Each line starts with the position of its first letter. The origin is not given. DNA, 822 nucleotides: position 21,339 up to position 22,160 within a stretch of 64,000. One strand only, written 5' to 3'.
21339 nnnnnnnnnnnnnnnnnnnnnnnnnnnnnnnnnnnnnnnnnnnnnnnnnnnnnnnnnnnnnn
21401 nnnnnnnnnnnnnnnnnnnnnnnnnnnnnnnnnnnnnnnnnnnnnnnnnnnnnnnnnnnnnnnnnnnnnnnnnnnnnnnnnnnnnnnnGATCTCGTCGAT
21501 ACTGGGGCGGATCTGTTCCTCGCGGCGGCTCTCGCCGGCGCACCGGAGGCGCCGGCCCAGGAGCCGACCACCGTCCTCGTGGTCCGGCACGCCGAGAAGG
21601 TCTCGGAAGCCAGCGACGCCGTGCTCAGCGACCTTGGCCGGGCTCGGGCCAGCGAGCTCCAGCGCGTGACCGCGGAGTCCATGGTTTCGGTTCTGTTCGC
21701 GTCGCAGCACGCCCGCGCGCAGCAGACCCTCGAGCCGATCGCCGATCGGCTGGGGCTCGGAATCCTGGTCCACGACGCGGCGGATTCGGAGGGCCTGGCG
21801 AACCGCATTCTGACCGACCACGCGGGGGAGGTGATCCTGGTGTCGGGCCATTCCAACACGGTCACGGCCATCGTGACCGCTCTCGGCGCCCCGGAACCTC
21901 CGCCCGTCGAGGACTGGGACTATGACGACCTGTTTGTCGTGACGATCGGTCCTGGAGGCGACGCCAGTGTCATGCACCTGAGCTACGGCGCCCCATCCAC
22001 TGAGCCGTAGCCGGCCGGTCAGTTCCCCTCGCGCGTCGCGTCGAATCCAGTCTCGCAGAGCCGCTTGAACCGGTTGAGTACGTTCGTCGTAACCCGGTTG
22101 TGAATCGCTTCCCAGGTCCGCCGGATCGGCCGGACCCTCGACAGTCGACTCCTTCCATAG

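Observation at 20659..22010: Divergent from ccoN: HCxxMCG membrane protein with Met/His-rich tail plus SixA-like secreted phosphatase (candidate copper-handling module for cbb3)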

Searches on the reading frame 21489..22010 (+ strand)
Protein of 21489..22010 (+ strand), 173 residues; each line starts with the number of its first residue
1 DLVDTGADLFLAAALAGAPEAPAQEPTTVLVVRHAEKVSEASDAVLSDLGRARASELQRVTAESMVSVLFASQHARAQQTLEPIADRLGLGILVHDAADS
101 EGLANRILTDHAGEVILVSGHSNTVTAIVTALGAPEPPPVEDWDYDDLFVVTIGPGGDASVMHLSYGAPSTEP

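Call 7: search_protein_families(library=pfam, proteins=[window:21579-22010:+, window:21489-22010:+], max_evalue=0.1)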
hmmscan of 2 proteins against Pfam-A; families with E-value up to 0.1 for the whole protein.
window:21579-22010:+ (143 aa): 1 family
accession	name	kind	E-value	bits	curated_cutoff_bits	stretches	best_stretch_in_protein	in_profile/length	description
PF00300.27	His_Phos_1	-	4.1e-10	40.1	21.7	1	3-66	5-75/194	Histidine phosphatase superfamily (branch 1)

window:21489-22010:+ (173 aa): 1 family
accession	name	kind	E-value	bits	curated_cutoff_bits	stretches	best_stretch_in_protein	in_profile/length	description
PF00300.27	His_Phos_1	-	4.7e-10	39.9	21.7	1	30-96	2-75/194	Histidine phosphatase superfamily (branch 1)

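Call 8: search_protein_families(library=ncbifam, proteins=[window:21489-22010:+], max_evalue=0.1)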
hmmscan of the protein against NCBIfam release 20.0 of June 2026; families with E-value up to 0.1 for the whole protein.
window:21489-22010:+ (173 aa): 9 families
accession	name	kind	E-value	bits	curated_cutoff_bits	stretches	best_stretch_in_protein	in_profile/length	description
NF052459.1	OxoGTPPhMutT1Mycb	equivalog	7.2e-06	25.3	475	1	25-106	131-218/292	8-oxo-(d)GTP phosphatase MutT1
NF005567.0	PRK07238.1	equivalog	8.7e-06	25.3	326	1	21-97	172-256/378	bifunctional RNase H/acid phosphatase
TIGR03848.1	MSMEG_4193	subfamily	0.002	17.6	203.85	1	28-96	1-77/204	MSMEG_4193 family putative phosphomutase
NF045917.1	PhserinePhPspA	equivalog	0.029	14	350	0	41-95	23-77/211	phosphoserine phosphatase PspA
NF052369.1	PmrG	equivalog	0.038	13.5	170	1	27-159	21-157/168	lipopolysaccharide core heptose(II)-phosphate phosphatase PmrG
NF002339.0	PRK01295.1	equivalog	0.053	13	316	0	43-93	26-78/206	2,3-bisphosphoglycerate-dependent phosphoglycerate mutase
NF002901.0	PRK03482.1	equivalog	0.067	12.8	261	1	36-95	18-77/215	2,3-diphosphoglycerate-dependent phosphoglycerate mutase GpmB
NF038349.1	dPGM_arch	equivalog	0.086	12.7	225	0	42-99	22-79/194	2,3-diphosphoglycerate-dependent phosphoglycerate mutase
TIGR00249.1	sixA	equivalog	0.1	12.5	74.5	0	46-132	23-118/154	phosphohistidine phosphatase SixA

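Call 33: find_homologous_proteins(query=window:21537-22007:+)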
Query window:21537-22007:+ (157 aa): 149 proteins with E <= 0.001 among 816 candidates; the best 120 are listed.
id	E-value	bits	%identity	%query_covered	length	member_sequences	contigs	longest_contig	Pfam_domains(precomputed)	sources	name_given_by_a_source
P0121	1.9e-86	305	94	99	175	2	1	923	PF00300.28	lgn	-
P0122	1.7e-83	296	91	100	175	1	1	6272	PF00300.28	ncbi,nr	ncbi:MAG: histidine phosphatase family protein [Gemmatimonadetes bacterium]|nr:histidine phosphatase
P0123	1.4e-71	257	80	100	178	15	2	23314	PF00300.28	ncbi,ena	ncbi:phosphoglycerate mutase family protein [Gemmatimonadota bacterium]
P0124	1.4e-70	254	78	100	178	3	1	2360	PF00300.28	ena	-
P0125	1.9e-68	247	77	97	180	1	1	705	PF00300.28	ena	-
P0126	7.9e-64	232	100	69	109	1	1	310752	-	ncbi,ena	-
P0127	8.1e-64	232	74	96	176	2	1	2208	PF00300.28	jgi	jgi:broad specificity phosphatase PhoE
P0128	2.8e-61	224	72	96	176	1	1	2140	PF00300.28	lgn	-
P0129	3.1e-60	220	72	100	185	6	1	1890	PF00300.28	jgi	jgi:broad specificity phosphatase PhoE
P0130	6.6e-59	216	69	99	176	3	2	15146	PF00300.28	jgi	jgi:broad specificity phosphatase PhoE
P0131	7.2e-59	216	70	97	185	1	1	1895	PF00300.28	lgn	-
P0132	8.6e-59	216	69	97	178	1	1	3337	PF00300.28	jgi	jgi:broad specificity phosphatase PhoE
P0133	8.9e-59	216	69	100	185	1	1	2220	PF00300.28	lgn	-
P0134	1.3e-58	215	67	96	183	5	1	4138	PF00300.28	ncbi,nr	ncbi:MAG: histidine phosphatase family protein [marine benthic group bacterium]|nr:histidine phospha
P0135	1.1e-57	212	69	99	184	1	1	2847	PF00300.28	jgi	jgi:broad specificity phosphatase PhoE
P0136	1.5e-57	212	68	97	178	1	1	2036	PF00300.28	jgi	-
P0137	3.3e-56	207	66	96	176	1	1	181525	PF00300.28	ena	-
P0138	3.2e-55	204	68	97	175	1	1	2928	PF00300.28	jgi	-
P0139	3.9e-55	204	68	97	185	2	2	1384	PF00300.28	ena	-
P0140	3.3e-53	198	65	99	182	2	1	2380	PF00300.28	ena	-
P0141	3.4e-53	198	64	96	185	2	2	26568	PF00300.28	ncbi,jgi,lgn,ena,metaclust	metaclust:\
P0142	8.5e-52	193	64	96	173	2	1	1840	PF00300.28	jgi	-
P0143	8.9e-52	193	63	96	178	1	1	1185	PF00300.28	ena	-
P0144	9.0e-52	193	65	96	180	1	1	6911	PF00300.28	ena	-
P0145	1.3e-51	192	65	92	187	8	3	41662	PF00300.28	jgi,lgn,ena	jgi:broad specificity phosphatase PhoE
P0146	1.5e-51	192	63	97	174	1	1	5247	PF00300.28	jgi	-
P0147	2.0e-51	192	63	97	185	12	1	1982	PF00300.28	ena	-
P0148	4.3e-51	191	63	99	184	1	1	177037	PF00300.28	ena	-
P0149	7.3e-51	190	62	100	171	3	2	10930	PF00300.28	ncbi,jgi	jgi:broad specificity phosphatase PhoE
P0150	1.3e-50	189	61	94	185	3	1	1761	PF00300.28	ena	-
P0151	1.7e-50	189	63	96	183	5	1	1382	PF00300.28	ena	-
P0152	3.8e-50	188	64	93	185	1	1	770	PF00300.28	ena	-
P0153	1.1e-49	186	61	94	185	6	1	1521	PF00300.28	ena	-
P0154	1.1e-49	186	62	99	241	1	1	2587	PF00300.28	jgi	-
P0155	3.3e-49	185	61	100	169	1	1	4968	PF00300.28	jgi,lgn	jgi:2,3-bisphosphoglycerate-dependent phosphoglycerate mutase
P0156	3.0e-48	182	61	97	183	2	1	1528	PF00300.28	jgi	jgi:broad specificity phosphatase PhoE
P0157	4.3e-48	181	61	96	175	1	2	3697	PF00300.28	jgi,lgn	jgi:broad specificity phosphatase PhoE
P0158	5.6e-48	181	63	94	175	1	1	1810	PF00300.28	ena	-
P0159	1.3e-46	176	63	91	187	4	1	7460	PF00300.28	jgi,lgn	-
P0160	1.7e-46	176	63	92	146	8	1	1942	PF00300.28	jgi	jgi:broad specificity phosphatase PhoE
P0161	1.5e-44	170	58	97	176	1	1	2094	PF00300.28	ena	-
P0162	2.2e-44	169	68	83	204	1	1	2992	PF00300.28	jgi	jgi:phosphohistidine phosphatase SixA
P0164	5.9e-42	161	58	94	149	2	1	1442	PF00300.28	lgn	-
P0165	1.1e-40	157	71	69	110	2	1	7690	PF00300.28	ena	-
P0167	2.1e-33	133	49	90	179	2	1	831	PF00300.28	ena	-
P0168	2.5e-33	133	48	94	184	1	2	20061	PF00300.28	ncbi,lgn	ncbi:MAG: histidine phosphatase family protein [Thermoanaerobaculia bacterium]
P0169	3.4e-31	126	64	78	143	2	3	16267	PF00300.28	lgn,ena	-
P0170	5.6e-31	126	48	98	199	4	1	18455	PF00300.28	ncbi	-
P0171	1.9e-30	124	70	59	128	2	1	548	PF00300.28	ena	-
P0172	2.0e-30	124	47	92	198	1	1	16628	PF00300.28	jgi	jgi:2,3-bisphosphoglycerate-dependent phosphoglycerate mutase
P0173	8.6e-30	122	46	89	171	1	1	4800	PF00300.28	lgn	-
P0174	1.6e-29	121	47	90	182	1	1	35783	PF00300.28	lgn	-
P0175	9.1e-29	118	49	89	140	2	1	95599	PF00300.28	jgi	jgi:broad specificity phosphatase PhoE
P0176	3.9e-28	116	45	92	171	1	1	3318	PF00300.28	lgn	-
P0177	4.8e-28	116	45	90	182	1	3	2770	PF00300.28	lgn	-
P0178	6.6e-28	116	44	90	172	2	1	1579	PF00300.28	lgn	-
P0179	9.5e-28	115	47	96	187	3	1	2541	PF00300.28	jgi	jgi:broad specificity phosphatase PhoE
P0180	1.4e-27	114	48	94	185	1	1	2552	PF00300.28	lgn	-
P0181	2.5e-27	114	46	92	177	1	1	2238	PF00300.28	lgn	-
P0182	4.0e-27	113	47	92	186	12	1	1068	PF00300.28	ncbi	-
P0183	1.5e-26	111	68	59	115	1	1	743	PF00300.28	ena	-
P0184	4.2e-26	110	42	97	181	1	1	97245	PF00300.28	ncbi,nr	ncbi:MAG: histidine phosphatase family protein [bacterium]|nr:histidine phosphatase family protein [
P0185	5.9e-26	109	42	94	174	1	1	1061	PF00300.28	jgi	jgi:broad specificity phosphatase PhoE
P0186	8.2e-26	109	45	94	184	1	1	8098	PF00300.28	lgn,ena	-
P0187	1.2e-25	108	43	94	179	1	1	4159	PF00300.28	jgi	jgi:broad specificity phosphatase PhoE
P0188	2.5e-25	107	45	96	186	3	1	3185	PF00300.28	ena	-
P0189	3.5e-24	103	48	91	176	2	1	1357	PF00300.28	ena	-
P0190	7.3e-24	102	47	96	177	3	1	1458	PF00300.28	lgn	-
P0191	9.7e-24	102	47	87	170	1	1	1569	PF00300.28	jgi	jgi:broad specificity phosphatase PhoE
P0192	9.9e-24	102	44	92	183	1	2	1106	PF00300.28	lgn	-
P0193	9.9e-24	102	46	95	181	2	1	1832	PF00300.28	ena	-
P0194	1.1e-23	102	44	92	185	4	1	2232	PF00300.28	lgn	-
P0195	4.7e-23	100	46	89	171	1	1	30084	PF00300.28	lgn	-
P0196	1.7e-22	98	43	94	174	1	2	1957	PF00300.28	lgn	-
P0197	1.9e-22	98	42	91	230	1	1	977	PF00300.28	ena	-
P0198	2.1e-22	98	44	92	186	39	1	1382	PF00300.28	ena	-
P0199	2.3e-22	98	40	99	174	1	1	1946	PF00300.28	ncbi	-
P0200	3.8e-22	97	43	90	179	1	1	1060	PF00300.28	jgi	jgi:broad specificity phosphatase PhoE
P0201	1.4e-21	95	40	90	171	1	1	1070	PF00300.28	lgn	-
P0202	3.1e-21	94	42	92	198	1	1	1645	PF00300.28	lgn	-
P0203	4.1e-21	94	41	94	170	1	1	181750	PF00300.28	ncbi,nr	ncbi:MAG: histidine phosphatase family protein [Archangiaceae bacterium]|nr:histidine phosphatase fa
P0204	4.2e-21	93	40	93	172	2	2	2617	PF00300.28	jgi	jgi:broad specificity phosphatase PhoE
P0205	5.2e-21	93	42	91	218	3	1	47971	PF00300.28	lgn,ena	-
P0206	5.9e-21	93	44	95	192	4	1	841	PF00300.28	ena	-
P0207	8.2e-21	93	41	93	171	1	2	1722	PF00300.28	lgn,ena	-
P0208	1.0e-20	92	41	90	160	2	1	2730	PF00300.28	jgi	jgi:broad specificity phosphatase PhoE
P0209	1.3e-20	92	41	91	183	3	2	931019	PF00300.28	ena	-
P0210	1.7e-20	92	40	94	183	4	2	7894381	PF00300.28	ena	-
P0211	3.7e-20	90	41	92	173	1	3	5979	PF00300.28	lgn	-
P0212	5.5e-20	90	40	91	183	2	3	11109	PF00300.28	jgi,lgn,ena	-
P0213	9.4e-20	89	41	96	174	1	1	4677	PF00300.28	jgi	jgi:broad specificity phosphatase PhoE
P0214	1.1e-19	89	40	91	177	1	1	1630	PF00300.28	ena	-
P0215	1.7e-19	88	43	80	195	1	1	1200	PF00300.28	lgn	-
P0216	2.3e-19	88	41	86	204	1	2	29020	PF00300.28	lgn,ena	-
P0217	2.3e-19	88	46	90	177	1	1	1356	PF00300.28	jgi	jgi:broad specificity phosphatase PhoE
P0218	2.4e-19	88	43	98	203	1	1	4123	PF00300.28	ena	-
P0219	2.6e-19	88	40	95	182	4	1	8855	PF00300.28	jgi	jgi:phosphohistidine phosphatase SixA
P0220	3.1e-19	87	40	90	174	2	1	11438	PF00300.28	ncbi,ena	-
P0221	4.4e-19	87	41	89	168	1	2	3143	PF00300.28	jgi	jgi:phosphohistidine phosphatase SixA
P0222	1.4e-18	85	37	89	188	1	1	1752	PF00300.28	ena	-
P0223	4.3e-18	84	40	89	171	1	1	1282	PF00300.28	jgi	jgi:broad specificity phosphatase PhoE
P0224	1.6e-17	82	39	85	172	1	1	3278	PF00300.28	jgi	jgi:phosphohistidine phosphatase SixA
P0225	2.1e-17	82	40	95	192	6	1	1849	PF00300.28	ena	-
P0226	2.2e-17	81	43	83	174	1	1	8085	PF00300.28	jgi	jgi:phosphohistidine phosphatase SixA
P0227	3.1e-17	81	38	90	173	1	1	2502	PF00300.28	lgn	-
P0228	3.9e-17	81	36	89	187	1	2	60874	PF00300.28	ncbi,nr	ncbi:MAG: histidine phosphatase family protein [Blastocatellia bacterium]|nr:histidine phosphatase f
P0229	9.7e-17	79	41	81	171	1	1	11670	PF00300.28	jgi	-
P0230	1.2e-16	79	41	83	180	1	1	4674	PF00300.28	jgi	-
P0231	1.7e-16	79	38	94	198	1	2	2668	PF00300.28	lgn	-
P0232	2.0e-16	78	37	92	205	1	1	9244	PF00300.28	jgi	jgi:phosphohistidine phosphatase SixA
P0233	2.3e-16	78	41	82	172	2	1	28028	PF00300.28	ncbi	ncbi:MAG: phosphoglycerate mutase family protein [Myxococcota bacterium]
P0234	6.2e-15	73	38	90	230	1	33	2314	PF00300.28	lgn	-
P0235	1.0e-14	73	37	78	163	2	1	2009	PF00300.28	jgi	jgi:broad specificity phosphatase PhoE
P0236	1.5e-14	72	36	94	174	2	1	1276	PF00300.28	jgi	jgi:broad specificity phosphatase PhoE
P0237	3.9e-14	71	33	96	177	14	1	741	PF00300.28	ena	-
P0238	4.5e-14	71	32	96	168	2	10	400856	PF00300.28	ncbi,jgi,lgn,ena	jgi:broad specificity phosphatase PhoE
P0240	1.2e-13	69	37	97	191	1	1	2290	PF00300.28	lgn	-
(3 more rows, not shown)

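Call 35: find_encoding_contigs(protein=P0122, flank=6000, max_places=2)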
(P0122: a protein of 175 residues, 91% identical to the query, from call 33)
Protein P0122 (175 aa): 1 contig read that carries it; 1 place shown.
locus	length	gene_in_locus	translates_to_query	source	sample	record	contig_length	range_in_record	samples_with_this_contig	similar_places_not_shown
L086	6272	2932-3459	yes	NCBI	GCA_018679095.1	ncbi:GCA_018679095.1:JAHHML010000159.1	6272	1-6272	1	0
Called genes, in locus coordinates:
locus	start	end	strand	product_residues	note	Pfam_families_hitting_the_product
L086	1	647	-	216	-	PF02433:FixO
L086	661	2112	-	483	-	PF00115:COX1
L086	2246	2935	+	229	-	PF13386:DsbD_2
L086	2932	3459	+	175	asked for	PF00300:His_Phos_1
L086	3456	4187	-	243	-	-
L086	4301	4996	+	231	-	-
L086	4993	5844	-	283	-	PF01370:Epimerase, PF05368:NmrA, PF13460:NAD_binding_10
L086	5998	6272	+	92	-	PF00005:ABC_tran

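Call 36: find_encoding_contigs(protein=P0123, flank=8000, max_places=2)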
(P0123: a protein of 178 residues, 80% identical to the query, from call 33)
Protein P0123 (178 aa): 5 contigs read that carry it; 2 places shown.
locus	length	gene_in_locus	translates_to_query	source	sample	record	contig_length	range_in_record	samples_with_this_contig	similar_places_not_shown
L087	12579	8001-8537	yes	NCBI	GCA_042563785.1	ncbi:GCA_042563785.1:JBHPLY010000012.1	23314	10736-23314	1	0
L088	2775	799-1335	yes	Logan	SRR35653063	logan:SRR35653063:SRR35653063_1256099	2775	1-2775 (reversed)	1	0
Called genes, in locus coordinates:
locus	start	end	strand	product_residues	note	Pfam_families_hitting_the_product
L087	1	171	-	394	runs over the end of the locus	PF00801:PKD (faint), PF18911:PKD_4, PF22352:K319L-like_PKD (weak), PF21027:Sde0182_C (faint), PF18911:PKD_4, PF22352:K319L-like_PKD, PF07635:PSCyt1 (faint)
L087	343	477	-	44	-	PF03597:FixS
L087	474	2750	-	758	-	PF12156:ATPase-cat_bd (weak), PF00403:HMA, PF00122:E1-E2_ATPase, PF00702:Hydrolase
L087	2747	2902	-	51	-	-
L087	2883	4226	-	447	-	-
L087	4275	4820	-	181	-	PF14715:FixP_N, PF13442:Cytochrome_CBB3, PF00034:Cytochrom_C (weak)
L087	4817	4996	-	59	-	PF05545:FixQ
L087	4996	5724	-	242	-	PF02433:FixO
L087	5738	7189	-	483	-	PF00115:COX1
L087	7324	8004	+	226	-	PF13386:DsbD_2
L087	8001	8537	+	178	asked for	PF00300:His_Phos_1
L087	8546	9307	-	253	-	-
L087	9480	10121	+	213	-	-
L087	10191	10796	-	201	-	-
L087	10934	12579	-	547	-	PF07719:TPR_2 (faint)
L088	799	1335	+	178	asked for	PF00300:His_Phos_1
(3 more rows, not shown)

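Call 39: find_encoding_contigs(protein=P0126, flank=9000, max_places=2)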
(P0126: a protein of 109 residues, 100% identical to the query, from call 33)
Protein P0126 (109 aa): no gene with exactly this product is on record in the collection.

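Call 41: find_encoding_contigs(protein=P0241, flank=2000, max_places=2)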
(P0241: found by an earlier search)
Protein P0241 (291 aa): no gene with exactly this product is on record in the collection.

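Call 43: find_related_loci(query=A5, collection=metagenome_contigs, flank=6000)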
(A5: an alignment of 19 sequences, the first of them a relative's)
Query A5 (175 aa) in metagenome_contigs; peptide patterns used: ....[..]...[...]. (x = any residue, [..] = any of these).
600 stretches matched a pattern (row limit reached: there are more); 523 encode a relative of the query (tblastn E <= 1e-3); the best 80 are kept; 80 distinct loci.
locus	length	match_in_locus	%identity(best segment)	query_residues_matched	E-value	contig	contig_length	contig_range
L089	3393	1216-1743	76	1-175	9e-82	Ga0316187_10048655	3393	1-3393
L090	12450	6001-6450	73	26-175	3e-65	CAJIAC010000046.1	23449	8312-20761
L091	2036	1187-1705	64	9-175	3e-64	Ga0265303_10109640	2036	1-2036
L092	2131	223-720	60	11-175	4e-59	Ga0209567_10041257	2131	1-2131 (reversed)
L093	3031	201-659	61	21-172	1e-54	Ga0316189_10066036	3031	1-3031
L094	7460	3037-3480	61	29-175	9e-51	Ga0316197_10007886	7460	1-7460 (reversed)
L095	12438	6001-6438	49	26-169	2e-41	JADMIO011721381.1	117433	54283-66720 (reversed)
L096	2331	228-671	49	29-174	3e-40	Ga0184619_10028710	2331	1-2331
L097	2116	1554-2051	42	7-174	5e-40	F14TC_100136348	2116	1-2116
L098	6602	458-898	47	29-173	1e-39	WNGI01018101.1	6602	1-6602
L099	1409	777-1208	45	29-170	3e-40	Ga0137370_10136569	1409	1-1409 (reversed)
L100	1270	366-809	45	29-174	1e-40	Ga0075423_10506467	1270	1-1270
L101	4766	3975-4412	45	29-172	2e-39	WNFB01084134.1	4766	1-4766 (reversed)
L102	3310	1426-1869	45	29-174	6e-39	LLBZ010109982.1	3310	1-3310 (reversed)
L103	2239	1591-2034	48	29-175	2e-39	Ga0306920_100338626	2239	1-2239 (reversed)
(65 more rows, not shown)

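Call 57: search_solved_structures(query=A5, max_evalue=0.01)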
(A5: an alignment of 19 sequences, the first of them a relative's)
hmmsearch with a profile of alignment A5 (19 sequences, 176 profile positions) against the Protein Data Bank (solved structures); distinct sequences matched with E-value up to 0.01: 55.
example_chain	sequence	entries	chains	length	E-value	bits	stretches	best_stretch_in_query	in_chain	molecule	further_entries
4ij5_A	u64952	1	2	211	1.8e-12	50.4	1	32-99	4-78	Phosphoserine phosphatase 1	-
4ij6_A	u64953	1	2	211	1.3e-10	44.3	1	32-99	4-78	Phosphoserine phosphatase 1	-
1ebb_A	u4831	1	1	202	1.6e-09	40.8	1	30-88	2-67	PHOSPHATASE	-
1h2e_A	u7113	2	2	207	1.7e-09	40.7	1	30-88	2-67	PHOSPHATASE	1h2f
9cxx_A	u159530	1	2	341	2.9e-08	36.7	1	22-109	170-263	8-oxo-(d)GTP phosphatase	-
8s6q_A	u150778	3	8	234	3.6e-08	36.4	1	31-97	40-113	Phosphoglycerate mutase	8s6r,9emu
6nru_A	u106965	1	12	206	2.7e-07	33.5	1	34-99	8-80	CobC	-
5gg5_A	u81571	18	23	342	2.9e-07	33.4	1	25-108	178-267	Hydrolase, NUDIX family protein | NUDIX family protein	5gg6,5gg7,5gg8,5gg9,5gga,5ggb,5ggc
8s7m_A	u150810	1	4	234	3.5e-07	33.2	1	44-97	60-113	Phosphoglycerate mutase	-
6e4b_A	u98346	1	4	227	9.4e-07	31.8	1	32-100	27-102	Adenosylcobalamin/alpha-ribazole phosphatase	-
4hbz_A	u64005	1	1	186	1.4e-06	31.2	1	24-130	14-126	Putative phosphohistidine phosphatase, SixA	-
3eoz_A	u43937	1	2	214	6.7e-06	29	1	28-89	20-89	putative Phosphoglycerate mutase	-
1qhf_A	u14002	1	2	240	1.5e-05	27.9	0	33-89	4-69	PROTEIN (PHOSPHOGLYCERATE MUTASE)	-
1bq3_D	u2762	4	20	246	1.6e-05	27.8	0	33-89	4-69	PROTEIN (PHOSPHOGLYCERATE MUTASE 1) | PHOSPHOGLYCERATE MUTASE 1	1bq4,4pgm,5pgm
3bif_A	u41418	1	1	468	2.3e-05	27.3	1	29-89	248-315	PROTEIN (6-PHOSPHOFRUCTO-2-KINASE/ FRUCTOSE-2,6-BISPHOSPHATASE)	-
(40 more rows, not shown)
